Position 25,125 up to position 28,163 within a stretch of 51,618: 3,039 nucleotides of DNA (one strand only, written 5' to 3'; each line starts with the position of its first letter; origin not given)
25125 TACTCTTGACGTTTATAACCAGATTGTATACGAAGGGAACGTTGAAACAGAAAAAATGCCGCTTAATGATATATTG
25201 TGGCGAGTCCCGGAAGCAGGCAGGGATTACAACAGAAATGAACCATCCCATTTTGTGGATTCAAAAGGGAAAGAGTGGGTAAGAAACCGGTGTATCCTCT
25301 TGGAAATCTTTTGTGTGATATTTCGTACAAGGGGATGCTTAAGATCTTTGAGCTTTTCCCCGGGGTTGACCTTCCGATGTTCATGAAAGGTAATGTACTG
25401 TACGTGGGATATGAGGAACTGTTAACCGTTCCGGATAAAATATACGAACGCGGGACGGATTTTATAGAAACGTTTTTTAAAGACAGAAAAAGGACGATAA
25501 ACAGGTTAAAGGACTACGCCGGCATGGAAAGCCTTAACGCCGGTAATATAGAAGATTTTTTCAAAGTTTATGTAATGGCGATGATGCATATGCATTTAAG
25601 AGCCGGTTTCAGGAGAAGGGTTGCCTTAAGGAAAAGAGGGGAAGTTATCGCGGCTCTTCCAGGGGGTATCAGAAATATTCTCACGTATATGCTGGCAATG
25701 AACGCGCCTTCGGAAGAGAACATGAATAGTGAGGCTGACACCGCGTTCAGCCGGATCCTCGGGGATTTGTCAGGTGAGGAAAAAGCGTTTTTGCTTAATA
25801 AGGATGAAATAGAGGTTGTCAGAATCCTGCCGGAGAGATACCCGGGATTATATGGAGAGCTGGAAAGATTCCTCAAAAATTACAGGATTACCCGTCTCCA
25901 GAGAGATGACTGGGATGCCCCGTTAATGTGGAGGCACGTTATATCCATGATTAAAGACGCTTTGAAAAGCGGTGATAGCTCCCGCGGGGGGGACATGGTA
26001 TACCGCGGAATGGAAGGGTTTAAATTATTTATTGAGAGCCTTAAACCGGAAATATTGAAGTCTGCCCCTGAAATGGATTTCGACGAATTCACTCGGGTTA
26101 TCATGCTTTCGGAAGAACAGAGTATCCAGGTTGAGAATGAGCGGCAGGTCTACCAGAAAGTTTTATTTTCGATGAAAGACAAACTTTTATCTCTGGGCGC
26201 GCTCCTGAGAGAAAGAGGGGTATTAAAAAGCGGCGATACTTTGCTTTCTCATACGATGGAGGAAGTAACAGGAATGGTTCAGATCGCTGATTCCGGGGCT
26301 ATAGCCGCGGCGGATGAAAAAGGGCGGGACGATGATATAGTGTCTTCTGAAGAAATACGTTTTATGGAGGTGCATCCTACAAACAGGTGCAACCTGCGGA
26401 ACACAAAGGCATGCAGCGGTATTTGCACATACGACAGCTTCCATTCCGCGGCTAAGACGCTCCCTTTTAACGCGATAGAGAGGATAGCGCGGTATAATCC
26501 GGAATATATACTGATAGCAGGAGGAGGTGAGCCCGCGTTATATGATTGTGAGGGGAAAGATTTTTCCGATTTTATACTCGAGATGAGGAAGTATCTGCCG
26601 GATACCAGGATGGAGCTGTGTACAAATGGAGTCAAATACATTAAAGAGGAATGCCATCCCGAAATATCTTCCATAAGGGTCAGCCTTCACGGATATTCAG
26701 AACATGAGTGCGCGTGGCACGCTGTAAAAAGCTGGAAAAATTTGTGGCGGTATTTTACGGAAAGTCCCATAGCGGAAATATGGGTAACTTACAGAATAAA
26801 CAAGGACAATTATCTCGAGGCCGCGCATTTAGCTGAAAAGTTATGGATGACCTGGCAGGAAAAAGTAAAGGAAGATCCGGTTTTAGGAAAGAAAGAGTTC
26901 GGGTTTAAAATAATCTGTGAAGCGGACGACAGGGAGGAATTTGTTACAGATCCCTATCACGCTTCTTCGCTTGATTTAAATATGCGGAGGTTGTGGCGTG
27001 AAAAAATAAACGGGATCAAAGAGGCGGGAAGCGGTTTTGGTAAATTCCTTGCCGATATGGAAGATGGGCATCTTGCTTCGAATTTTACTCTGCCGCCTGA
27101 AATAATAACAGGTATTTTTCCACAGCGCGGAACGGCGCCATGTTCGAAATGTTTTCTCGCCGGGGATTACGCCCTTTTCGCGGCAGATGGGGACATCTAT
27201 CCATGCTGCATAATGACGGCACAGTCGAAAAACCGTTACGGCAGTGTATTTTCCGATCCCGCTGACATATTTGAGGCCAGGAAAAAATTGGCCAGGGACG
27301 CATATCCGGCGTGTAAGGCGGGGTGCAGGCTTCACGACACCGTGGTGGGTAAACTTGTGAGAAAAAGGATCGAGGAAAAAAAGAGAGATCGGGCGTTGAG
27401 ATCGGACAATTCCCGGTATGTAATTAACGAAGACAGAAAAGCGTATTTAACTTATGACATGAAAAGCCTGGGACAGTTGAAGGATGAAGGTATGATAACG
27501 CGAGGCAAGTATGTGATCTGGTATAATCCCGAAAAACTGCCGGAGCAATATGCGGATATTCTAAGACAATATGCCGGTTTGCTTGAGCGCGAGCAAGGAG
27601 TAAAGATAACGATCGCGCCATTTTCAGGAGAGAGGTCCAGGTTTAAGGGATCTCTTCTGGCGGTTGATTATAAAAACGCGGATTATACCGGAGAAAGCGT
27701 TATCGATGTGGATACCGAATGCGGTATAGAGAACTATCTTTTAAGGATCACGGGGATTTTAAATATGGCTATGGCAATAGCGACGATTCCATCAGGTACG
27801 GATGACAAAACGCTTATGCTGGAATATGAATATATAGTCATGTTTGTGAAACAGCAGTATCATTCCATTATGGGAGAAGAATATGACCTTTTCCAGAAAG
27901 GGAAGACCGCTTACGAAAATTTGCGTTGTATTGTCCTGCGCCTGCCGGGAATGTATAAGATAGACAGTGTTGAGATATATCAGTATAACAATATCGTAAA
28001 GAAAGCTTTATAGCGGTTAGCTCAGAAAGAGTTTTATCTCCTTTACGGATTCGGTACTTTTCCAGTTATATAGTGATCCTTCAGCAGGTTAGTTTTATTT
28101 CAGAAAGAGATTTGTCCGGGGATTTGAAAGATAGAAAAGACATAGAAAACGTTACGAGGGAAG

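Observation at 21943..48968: Cluster of giant, N-terminally anchored multidomain proteins that share an unrecognised C-terminal module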

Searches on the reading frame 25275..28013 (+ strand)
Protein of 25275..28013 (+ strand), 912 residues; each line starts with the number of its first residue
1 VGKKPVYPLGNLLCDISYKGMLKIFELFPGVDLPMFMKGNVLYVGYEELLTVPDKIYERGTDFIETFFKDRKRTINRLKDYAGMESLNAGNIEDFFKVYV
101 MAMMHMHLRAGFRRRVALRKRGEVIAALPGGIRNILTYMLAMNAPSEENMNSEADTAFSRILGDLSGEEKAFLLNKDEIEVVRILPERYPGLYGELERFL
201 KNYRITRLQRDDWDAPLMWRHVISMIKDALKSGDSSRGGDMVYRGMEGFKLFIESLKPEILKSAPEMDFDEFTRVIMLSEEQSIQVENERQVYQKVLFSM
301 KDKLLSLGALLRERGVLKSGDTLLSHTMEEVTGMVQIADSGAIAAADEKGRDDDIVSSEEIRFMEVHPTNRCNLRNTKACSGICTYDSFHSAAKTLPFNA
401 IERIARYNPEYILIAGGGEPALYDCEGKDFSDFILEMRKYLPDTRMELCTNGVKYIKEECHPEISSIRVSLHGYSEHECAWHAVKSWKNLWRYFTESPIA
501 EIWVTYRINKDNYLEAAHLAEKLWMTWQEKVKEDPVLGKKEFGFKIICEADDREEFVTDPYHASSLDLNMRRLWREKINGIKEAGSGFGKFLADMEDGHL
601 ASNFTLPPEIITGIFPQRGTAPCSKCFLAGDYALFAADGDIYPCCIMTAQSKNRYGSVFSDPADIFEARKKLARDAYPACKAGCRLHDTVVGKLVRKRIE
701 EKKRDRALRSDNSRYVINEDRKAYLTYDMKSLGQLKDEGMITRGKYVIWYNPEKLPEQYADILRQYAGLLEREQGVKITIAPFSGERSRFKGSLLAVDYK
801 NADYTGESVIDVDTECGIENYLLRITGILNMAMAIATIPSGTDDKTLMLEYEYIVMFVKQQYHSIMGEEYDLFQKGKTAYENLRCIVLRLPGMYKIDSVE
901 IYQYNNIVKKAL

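Call 4: search_protein_families(library=pfam, proteins=[window:25275-28013:+], max_evalue=0.01)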
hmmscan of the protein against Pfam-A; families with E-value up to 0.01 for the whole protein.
window:25275-28013:+ (912 aa): 0 families

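Call 6: search_protein_families(library=ncbifam, proteins=[window:25275-28013:+], max_evalue=0.01)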
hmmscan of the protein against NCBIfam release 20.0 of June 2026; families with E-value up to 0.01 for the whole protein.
window:25275-28013:+ (912 aa): 1 family
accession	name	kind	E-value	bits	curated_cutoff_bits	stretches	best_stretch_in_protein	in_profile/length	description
TIGR03977.1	rSAM_pair_HxsC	equivalog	2.6e-05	23.3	267.9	1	372-466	27-122/292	His-Xaa-Ser system radical SAM maturase HxsC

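Call 13: find_homologous_proteins(query=window:25377-28013:+)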
Query window:25377-28013:+ (878 aa): 4 proteins with E <= 0.001 among 8000 candidates.
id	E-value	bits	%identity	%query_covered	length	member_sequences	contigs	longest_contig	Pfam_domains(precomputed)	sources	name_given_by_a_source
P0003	0.0e+0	2031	100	100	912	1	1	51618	-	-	-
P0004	3.7e-182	626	37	100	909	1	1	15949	-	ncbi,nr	ncbi:MAG: radical SAM protein, partial [Candidatus Omnitrophica bacterium]|nr:radical SAM protein [C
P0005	1.5e-106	376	35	67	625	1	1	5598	-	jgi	-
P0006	2.3e-55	206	34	40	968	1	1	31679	PF00391.30,PF01326.25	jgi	jgi:phosphohistidine swiveling domain-containing protein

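Call 14: find_encoding_contigs(protein=P0004, flank=10000, max_places=3)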
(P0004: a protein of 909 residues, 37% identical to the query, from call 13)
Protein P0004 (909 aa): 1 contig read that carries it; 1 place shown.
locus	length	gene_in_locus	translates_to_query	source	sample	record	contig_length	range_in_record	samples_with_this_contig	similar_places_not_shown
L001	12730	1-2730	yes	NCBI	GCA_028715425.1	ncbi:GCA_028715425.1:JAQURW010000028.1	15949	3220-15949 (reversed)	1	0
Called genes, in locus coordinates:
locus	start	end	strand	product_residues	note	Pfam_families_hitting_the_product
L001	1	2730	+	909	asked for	?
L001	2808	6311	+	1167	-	PF03331:LpxC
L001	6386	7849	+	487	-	PF13623:SurA_N_2, PF13624:SurA_N_3, PF13145:Rotamase_2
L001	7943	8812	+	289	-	PF01634:HisG, PF08029:HisG_C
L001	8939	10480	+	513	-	PF14559:TPR_19 (weak), PF13432:TPR_16 (weak), PF25064:ARM_TT21_5th (weak), PF14559:TPR_19, PF13428:TPR_14 (weak), PF14559:TPR_19 (weak), PF25062:ARM_TT21_N, PF13414:TPR_11 (weak), +22 more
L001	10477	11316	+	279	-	PF13292:DXP_synthase_N, PF00456:Transketolase_N, PF00676:E1_dh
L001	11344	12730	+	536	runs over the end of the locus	PF06068:TIP49 (weak), PF00004:AAA, PF07728:AAA_5 (faint), PF17862:AAA_lid_3 (weak), PF01434:Peptidase_M41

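Call 15: find_encoding_contigs(protein=P0006, flank=10000, max_places=3)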
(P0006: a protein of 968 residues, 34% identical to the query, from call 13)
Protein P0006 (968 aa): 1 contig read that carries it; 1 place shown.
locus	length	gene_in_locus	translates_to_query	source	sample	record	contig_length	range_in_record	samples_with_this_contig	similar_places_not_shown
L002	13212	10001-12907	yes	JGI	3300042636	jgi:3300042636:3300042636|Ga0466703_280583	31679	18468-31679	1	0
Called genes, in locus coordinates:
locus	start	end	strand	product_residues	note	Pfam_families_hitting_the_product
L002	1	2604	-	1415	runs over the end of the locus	PF13620:CarboxypepD_reg (faint), PF17210:SdrD_B (faint), PF17802:SpaA, PF22904:NOMO1-like_2nd (faint), PF17802:SpaA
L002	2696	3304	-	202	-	-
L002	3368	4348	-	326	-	PF02195:ParB_N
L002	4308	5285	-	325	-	PF00142:Fer4_NifH, PF01656:CbiA, PF02374:ArsA_ATPase (weak), PF06564:CBP_BcsQ, PF09140:MipZ (faint), PF10609:ParA, PF13614:AAA_31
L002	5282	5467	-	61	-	-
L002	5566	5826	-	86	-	-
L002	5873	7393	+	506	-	PF00239:Resolvase, PF07508:Recombinase, PF13408:Zn_ribbon_recom, PF14287:DUF4368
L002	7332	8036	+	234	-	-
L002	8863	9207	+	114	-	-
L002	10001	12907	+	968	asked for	PF01326:PPDK_N, PF00391:PEP-utilizers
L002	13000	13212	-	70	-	?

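Call 95: search_protein_families(library=padloc, proteins=[window:25275-28013:+], max_evalue=0.001)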
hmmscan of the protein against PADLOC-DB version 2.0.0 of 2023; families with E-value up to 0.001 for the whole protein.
window:25275-28013:+ (912 aa): 0 families

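Call 98: search_protein_families(library=pfam, proteins=[P0004], max_evalue=0.001)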
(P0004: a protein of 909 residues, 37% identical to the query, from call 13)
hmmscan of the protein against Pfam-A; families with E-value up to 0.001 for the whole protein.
P0004 (909 aa): 0 families

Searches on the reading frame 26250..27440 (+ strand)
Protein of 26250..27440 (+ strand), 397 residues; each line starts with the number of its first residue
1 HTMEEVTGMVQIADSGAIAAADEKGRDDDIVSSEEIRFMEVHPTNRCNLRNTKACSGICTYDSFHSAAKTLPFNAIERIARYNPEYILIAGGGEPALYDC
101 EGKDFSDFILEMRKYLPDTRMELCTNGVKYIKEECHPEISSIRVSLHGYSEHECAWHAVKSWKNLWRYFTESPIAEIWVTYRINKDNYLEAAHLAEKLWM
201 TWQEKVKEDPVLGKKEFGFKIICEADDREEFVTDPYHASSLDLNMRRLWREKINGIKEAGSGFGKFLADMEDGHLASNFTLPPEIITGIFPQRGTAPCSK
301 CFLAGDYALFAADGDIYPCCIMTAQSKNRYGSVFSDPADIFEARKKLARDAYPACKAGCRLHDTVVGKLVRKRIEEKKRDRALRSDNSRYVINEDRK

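Call 79: search_solved_structures(query=window:26250-27440:+, max_evalue=1)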
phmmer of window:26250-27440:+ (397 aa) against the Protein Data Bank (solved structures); distinct sequences matched with E-value up to 1: 0.

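Call 100: search_solved_structures(query=A9, max_evalue=1)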
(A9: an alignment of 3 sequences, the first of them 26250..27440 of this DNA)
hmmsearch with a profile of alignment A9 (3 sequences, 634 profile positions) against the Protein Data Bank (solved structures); distinct sequences matched with E-value up to 1: 0.
